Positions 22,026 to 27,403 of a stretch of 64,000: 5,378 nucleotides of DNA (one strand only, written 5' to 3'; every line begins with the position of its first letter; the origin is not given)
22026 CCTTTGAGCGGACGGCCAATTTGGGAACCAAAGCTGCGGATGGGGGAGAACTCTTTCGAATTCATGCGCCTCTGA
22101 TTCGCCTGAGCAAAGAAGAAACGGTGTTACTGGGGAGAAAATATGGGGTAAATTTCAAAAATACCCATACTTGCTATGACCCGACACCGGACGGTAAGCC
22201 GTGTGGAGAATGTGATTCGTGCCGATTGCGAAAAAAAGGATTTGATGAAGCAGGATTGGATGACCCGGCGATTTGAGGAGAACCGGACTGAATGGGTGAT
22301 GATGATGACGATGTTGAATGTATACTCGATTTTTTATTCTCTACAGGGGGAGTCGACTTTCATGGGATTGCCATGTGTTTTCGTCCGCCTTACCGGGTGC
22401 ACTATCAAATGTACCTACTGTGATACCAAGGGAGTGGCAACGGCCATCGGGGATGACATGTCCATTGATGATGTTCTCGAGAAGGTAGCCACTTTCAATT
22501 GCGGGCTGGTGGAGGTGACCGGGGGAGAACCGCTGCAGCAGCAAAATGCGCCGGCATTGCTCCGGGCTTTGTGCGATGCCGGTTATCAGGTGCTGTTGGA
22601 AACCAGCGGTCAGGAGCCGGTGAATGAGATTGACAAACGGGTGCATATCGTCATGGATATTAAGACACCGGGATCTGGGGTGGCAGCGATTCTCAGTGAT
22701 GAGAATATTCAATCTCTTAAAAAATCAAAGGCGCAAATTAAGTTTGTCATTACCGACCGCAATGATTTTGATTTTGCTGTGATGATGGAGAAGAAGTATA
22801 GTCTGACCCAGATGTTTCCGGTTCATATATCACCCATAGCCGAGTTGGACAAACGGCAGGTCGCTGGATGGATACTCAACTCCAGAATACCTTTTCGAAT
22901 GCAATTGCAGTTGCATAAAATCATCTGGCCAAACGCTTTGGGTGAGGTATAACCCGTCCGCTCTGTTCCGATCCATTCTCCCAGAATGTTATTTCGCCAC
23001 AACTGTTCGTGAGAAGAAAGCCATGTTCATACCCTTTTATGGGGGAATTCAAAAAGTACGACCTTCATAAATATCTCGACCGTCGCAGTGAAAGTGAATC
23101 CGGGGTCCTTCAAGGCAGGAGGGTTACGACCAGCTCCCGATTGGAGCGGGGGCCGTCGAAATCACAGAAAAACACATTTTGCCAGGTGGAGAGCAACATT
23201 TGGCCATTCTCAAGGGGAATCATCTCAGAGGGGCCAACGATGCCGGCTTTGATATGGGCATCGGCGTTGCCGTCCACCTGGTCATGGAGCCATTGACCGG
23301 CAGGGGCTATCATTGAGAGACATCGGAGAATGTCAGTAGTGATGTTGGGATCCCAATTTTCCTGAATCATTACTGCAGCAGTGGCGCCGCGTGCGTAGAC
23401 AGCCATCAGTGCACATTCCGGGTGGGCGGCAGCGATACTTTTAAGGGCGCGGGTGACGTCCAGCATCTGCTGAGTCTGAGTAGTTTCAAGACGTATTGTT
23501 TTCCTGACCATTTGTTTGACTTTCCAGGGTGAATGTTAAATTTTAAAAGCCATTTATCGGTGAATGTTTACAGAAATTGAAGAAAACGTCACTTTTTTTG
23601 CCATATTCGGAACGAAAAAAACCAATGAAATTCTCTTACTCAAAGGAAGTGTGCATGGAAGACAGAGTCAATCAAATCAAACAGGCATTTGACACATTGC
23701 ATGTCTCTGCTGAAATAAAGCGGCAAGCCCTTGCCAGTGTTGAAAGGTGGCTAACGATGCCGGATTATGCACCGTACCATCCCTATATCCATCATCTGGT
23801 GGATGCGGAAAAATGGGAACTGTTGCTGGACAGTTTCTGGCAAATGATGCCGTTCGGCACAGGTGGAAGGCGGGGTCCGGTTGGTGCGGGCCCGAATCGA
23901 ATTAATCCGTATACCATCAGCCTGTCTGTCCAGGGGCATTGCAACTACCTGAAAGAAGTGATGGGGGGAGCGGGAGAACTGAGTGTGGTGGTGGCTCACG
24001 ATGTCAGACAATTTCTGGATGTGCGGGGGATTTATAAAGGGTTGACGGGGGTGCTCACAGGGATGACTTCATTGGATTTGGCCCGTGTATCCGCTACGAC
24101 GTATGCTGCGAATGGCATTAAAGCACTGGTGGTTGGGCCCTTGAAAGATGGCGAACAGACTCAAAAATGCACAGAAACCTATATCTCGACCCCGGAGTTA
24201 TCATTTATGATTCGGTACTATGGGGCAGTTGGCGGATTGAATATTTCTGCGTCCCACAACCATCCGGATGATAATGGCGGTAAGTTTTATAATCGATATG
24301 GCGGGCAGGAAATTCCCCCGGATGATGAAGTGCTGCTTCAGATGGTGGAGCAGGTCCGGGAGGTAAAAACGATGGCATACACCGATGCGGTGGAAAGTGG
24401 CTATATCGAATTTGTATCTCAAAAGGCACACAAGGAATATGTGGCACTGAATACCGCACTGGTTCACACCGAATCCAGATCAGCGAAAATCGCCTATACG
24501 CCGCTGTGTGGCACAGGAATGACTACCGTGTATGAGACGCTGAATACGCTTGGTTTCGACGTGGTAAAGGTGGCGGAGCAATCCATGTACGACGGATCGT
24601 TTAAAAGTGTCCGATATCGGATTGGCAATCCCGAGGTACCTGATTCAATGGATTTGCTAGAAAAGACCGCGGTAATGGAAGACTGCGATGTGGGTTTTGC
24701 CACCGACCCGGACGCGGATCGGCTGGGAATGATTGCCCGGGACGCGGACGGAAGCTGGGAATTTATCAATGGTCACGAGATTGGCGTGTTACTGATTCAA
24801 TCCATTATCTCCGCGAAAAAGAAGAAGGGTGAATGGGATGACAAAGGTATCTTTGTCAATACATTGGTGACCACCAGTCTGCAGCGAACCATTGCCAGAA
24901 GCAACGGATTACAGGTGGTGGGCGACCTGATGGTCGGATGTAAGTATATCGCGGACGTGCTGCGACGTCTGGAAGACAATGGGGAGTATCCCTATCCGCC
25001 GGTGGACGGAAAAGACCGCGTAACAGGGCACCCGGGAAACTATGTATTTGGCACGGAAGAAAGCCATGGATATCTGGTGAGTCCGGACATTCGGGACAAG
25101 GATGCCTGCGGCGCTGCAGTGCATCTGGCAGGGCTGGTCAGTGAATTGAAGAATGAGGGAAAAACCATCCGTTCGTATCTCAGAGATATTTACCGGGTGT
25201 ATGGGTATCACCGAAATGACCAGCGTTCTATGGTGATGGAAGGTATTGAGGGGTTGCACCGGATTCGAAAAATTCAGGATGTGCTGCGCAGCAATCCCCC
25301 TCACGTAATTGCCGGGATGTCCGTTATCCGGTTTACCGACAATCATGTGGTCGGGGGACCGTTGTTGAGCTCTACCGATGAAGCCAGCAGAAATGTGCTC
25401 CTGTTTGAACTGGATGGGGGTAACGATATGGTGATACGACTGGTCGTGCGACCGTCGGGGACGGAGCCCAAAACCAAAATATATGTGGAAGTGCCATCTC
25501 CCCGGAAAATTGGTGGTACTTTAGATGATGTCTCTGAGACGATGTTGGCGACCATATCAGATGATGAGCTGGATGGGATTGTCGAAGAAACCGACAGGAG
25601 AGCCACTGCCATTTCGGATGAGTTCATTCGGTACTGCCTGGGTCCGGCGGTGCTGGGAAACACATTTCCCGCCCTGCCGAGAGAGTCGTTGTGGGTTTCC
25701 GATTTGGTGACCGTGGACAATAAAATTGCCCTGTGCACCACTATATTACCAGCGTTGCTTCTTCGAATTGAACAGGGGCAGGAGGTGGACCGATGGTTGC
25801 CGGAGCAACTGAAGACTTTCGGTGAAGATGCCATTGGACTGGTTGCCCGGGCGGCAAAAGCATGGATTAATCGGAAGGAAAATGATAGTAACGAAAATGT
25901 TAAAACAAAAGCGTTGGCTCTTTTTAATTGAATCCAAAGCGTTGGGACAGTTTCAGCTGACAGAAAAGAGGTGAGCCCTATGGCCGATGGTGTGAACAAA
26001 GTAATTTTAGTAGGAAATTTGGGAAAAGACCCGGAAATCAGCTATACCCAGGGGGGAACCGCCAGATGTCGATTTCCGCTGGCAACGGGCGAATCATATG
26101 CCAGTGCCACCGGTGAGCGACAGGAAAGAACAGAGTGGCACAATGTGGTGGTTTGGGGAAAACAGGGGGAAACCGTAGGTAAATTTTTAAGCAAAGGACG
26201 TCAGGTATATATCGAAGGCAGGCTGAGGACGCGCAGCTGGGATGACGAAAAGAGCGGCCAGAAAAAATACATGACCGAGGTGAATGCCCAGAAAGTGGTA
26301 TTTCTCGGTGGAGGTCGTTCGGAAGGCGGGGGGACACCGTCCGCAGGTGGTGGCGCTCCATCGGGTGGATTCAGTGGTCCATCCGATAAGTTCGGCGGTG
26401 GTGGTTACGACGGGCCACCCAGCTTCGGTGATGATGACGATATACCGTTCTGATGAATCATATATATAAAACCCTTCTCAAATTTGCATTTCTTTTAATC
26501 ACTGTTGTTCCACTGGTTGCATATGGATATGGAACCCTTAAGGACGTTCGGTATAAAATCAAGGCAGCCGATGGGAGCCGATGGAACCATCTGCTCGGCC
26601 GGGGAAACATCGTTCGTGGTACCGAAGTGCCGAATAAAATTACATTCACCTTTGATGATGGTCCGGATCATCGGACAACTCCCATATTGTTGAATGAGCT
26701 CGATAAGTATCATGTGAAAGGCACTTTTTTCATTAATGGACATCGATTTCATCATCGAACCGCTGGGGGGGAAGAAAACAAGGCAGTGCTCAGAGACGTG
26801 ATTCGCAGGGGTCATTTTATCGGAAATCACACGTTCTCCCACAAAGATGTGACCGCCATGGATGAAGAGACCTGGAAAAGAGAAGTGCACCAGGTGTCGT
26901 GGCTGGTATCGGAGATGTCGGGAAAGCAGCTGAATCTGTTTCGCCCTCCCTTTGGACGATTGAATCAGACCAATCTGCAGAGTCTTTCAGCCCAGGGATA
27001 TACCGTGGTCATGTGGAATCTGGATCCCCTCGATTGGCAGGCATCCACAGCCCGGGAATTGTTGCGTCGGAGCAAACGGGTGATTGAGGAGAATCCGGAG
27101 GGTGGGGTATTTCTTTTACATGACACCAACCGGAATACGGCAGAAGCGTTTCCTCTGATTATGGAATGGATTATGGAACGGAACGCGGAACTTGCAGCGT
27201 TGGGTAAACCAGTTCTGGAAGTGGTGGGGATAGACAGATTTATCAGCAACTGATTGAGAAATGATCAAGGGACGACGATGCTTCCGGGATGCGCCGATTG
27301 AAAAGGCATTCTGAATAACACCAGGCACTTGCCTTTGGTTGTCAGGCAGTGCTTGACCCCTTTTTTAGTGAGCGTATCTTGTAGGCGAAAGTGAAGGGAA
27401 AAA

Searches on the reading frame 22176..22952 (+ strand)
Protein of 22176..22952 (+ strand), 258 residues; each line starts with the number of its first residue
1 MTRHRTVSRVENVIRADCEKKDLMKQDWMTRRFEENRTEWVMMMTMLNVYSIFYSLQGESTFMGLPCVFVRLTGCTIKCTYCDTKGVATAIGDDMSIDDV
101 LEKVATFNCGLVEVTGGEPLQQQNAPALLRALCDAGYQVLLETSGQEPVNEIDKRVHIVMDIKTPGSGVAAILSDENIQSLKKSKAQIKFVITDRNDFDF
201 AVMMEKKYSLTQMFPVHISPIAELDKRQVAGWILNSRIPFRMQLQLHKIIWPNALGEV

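Call 8: search_protein_families(library=ncbifam, proteins=[window:22176-22952:+])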
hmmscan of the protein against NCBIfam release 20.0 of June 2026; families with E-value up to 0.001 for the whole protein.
window:22176-22952:+ (258 aa): 18 families
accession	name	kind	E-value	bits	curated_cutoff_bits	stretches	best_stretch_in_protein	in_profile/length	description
TIGR04349.1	rSAM_QueE_gams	hypoth_equivalog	1.3e-71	240.6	300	1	48-256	2-209/210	7-carboxy-7-deazaguanine synthase QueE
TIGR03963.1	rSAM_QueE_Clost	equivalog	7.9e-38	130.3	260.1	1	48-252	2-213/219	putative 7-carboxy-7-deazaguanine synthase QueE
TIGR03365.1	Bsubt_queE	equivalog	1.5e-21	77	206.1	1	48-214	4-181/238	7-carboxy-7-deazaguanine synthase QueE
TIGR04322.1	rSAM_QueE_Ecoli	equivalog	1.5e-17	63.9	200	2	53-88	1-36/215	7-carboxy-7-deazaguanine synthase QueE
TIGR02495.1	NrdG2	equivalog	1.4e-13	50.7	131.15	1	62-204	13-163/193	anaerobic ribonucleoside-triphosphate reductase activating protein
TIGR04508.1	queE_Cx14CxxC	equivalog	9.6e-10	38.6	240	1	49-151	3-123/208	7-carboxy-7-deazaguanine synthase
TIGR02493.1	PFLA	equivalog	9.4e-08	31.7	231.75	1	69-162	19-126/235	pyruvate formate-lyase-activating protein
TIGR04546.1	rSAM_ahbC_deAc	equivalog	2.4e-05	23.3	650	1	73-147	47-124/390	12,18-didecarboxysiroheme deacetylase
NF048010.1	SfplDhtActHpsHDes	equivalog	2.8e-05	23.1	430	1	74-163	92-191/298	(2S)-3-sulfopropanediol dehydratase activating enzyme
TIGR02668.1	moaA_archaeal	equivalog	3.2e-05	23.1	325.25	1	74-145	19-94/303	GTP 3',8-cyclase MoaA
TIGR04545.1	rSAM_ahbD_hemeb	equivalog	7e-05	22.4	500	1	73-156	8-94/339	heme b synthase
TIGR02494.1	PFLE_PFLC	subfamily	8e-05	22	174.35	1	77-159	86-175/293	glycyl-radical enzyme activating protein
NF001199.0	PRK00164.2-1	equivalog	0.00011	21.5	231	1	74-136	21-86/308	GTP 3',8-cyclase MoaA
NF008356.0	PRK11145.1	equivalog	0.00011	21.5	375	1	70-162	25-123/246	pyruvate formate lyase 1-activating protein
TIGR03470.1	HpnH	equivalog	0.00013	21.1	225.05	1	67-144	30-108/318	adenosyl-hopene transferase HpnH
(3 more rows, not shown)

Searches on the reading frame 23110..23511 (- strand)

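Call 8: search_protein_families(library=ncbifam, proteins=[window:23110-23511:-])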
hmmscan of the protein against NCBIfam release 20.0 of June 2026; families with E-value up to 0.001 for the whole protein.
window:23110-23511:- (133 aa): 1 family
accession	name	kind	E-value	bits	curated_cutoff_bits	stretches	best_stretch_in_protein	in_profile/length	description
TIGR00149.1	TIGR00149_YjbQ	hypoth_equivalog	2.7e-32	111.3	67.75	1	5-131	2-129/132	secondary thiamine-phosphate synthase enzyme YjbQ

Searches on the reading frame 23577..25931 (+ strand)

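Call 8: search_protein_families(library=ncbifam, proteins=[window:23577-25931:+])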
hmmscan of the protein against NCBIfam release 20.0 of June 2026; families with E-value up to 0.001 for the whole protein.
window:23577-25931:+ (784 aa): 7 families
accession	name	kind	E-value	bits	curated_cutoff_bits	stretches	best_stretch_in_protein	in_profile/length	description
TIGR03990.1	Arch_GlmM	equivalog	4.7e-29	101.5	439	1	202-542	71-366/444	phosphoglucosamine mutase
TIGR01455.1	glmM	equivalog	5.9e-20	71.4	447.55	1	184-464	58-315/442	phosphoglucosamine mutase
NF007088.0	PRK09542.1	equivalog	2.6e-08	33.3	618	1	218-461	97-317/456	phosphomannomutase/phosphoglucomutase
NF005737.0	PRK07564.1-1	equivalog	6.5e-08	31.6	378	1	199-268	86-155/543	alpha-D-glucose phosphate-specific phosphoglucomutase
TIGR01132.1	pgm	equivalog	1.6e-07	30.2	778.05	1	176-462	102-382/546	phosphoglucomutase (alpha-D-glucose-1,6-bisphosphate-dependent)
NF046027.1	PhglucPhmanMutPgmG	equivalog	8.5e-07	28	600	1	203-411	81-270/460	phosphoglucomutase/phosphomannomutase PgmG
NF011943.0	PRK15414.1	subfamily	2.8e-06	26.6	801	1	205-413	77-277/456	phosphomannomutase CpsG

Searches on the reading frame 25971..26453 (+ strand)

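Call 8: search_protein_families(library=ncbifam, proteins=[window:25971-26453:+])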
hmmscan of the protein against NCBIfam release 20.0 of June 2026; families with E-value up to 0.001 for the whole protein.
window:25971-26453:+ (160 aa): 18 families
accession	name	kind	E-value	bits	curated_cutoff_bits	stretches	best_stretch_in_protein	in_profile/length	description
TIGR00621.2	ssb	subfamily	1.6e-41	142.4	53.95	1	7-160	3-165/165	single-stranded DNA-binding protein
NF006533.0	PRK09010.1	subfamily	1.3e-38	132.7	260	1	6-138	4-136/177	single-stranded DNA-binding protein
NF006445.0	PRK08763.1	subfamily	9.5e-38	130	246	1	4-130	1-124/164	single-stranded DNA-binding protein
NF005406.0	PRK06958.1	subfamily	4.2e-37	128.4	252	1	7-136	3-132/182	single-stranded DNA-binding protein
NF004972.0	PRK06341.1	equivalog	2.4e-35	121.9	254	1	4-160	1-166/166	single-stranded DNA-binding protein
NF004357.0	PRK05733.1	subfamily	5.8e-35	120.8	241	1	4-128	1-126/172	single-stranded DNA-binding protein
NF010292.0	PRK13732.1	subfamily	1.7e-32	112.7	265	1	6-105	4-102/175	single-stranded DNA-binding protein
NF005170.0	PRK06642.1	equivalog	1.9e-26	92.7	270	1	4-108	1-106/152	single-stranded DNA-binding protein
NF005241.0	PRK06751.1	equivalog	8.1e-24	84.6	313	1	8-147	2-145/173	single-stranded DNA-binding protein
NF006297.0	PRK08486.1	equivalog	7.8e-21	75.1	212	1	9-114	3-107/182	single-stranded DNA-binding protein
NF005579.0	PRK07274.1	equivalog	2.9e-20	72.3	169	1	8-109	2-99/131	single-stranded DNA-binding protein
NF005580.0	PRK07275.1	subfamily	3.6e-20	72.8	254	1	8-155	2-143/162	single-stranded DNA-binding protein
NF005242.0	PRK06752.1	equivalog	1e-19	70.8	189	1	8-116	2-107/112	single-stranded DNA-binding protein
NF005674.0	PRK07459.1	equivalog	3.1e-18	65.9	161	1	8-118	3-107/121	single-stranded DNA-binding protein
NF005851.0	PRK07772.1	subfamily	2.4e-14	53.9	194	1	10-109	6-106/191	single-stranded DNA-binding protein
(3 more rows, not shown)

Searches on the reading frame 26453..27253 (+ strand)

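Call 8: search_protein_families(library=ncbifam, proteins=[window:26453-27253:+])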
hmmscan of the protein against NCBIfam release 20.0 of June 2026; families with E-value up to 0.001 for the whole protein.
window:26453-27253:+ (266 aa): 9 families
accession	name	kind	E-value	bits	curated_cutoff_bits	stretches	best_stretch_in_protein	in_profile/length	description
TIGR02764.1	spore_ybaN_pdaB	equivalog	2.3e-36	125.4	237.4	1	61-244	6-181/191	polysaccharide deacetylase family sporulation protein PdaB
TIGR02884.1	spore_pdaA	equivalog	4.1e-30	105.2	298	1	61-248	37-218/224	delta-lactam-biosynthetic de-N-acetylase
NF045821.1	PgAcgDacpgdA1_Bac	equivalog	6.8e-29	100.6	400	1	62-225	89-242/282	peptidoglycan-N-acetylglucosamine deacetylase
NF045820.1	PgAcgDacpgdA_Strep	equivalog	1e-26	93.8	800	1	63-243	270-437/463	peptidoglycan-N-acetylglucosamine deacetylase PgdA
TIGR04243.1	nodulat_NodB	equivalog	2e-25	89.5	240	1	62-227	3-159/197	chitooligosaccharide deacetylase NodB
TIGR02873.1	spore_ylxY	hypoth_equivalog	4.7e-22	78.5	391.5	1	62-246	86-259/268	probable sporulation protein, polysaccharide deacetylase family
NF045822.1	PgAcgDacpgdA2_Bac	equivalog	9.7e-17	61.2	400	1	65-248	74-256/274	peptidoglycan-N-acetylglucosamine deacetylase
TIGR03006.1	pepcterm_polyde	equivalog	2.4e-09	36.7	276.2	1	75-183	35-139/272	XrtA system polysaccharide deacetylase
NF050820.1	PolSacchBiosHfsH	equivalog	2.4e-07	30.7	400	1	62-181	35-154/249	oligosaccharide deacetylase HfsH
